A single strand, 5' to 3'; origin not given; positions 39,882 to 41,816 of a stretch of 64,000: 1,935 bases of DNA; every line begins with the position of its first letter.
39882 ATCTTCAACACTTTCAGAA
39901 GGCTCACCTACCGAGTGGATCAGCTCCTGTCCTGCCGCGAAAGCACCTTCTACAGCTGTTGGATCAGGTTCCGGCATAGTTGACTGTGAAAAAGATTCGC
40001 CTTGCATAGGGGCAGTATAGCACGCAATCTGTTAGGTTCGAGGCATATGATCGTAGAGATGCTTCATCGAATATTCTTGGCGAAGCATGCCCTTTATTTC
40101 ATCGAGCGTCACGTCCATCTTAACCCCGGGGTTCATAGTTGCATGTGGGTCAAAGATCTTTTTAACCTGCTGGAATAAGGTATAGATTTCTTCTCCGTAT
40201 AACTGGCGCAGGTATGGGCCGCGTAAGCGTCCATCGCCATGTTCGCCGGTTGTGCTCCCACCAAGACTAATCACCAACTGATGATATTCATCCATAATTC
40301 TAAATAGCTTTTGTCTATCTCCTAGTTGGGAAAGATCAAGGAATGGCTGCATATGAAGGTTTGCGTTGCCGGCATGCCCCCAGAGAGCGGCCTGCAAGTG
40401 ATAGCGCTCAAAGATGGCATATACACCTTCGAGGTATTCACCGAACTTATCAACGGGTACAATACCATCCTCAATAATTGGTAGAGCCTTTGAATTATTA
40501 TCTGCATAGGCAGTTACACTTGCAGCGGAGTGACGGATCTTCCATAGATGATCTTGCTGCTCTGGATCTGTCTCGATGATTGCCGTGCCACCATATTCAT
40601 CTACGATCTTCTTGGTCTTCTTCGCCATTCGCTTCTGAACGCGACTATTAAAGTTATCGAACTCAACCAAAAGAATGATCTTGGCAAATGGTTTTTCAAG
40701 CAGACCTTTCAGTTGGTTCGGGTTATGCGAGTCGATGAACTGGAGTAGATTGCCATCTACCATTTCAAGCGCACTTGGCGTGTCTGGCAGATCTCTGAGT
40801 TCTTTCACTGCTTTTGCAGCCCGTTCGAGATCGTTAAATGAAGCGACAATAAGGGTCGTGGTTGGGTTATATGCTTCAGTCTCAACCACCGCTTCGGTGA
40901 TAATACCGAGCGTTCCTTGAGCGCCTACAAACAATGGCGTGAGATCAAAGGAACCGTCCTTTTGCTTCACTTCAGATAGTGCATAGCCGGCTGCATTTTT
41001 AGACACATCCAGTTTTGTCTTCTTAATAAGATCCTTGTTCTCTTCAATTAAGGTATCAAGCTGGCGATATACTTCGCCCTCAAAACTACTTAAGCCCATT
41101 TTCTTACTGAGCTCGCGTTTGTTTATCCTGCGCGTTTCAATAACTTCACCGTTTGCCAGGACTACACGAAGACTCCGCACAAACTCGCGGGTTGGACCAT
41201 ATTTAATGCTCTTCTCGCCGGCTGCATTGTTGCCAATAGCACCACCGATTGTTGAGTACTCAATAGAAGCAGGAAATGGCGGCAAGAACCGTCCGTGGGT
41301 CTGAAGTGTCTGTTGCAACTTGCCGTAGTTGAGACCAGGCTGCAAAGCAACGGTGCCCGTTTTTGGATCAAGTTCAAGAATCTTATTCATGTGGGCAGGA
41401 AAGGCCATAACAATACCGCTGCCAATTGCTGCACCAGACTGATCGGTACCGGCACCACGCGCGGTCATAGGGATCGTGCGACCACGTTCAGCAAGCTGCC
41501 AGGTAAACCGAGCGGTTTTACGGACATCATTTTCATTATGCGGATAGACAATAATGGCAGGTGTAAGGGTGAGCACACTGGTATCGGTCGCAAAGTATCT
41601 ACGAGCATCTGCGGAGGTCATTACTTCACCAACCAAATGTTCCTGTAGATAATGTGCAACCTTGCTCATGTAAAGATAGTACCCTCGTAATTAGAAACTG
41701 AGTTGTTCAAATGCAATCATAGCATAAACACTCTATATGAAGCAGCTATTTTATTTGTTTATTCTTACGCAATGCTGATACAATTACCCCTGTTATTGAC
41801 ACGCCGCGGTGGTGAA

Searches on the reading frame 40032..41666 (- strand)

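Call 34: search_protein_families(library=pfam, proteins=[window:40032-41666:-], max_evalue=0.001)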
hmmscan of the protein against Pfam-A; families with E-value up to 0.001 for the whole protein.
window:40032-41666:- (544 aa): 2 families
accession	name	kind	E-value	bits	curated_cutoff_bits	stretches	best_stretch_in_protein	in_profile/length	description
PF02913.24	FAD-oxidase_C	-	1.4e-50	172.8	21.2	1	270-514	5-246/248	FAD linked oxidases, C-terminal domain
PF01565.28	FAD_binding_4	-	5.2e-35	120.6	26.4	1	36-178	1-138/139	FAD binding domain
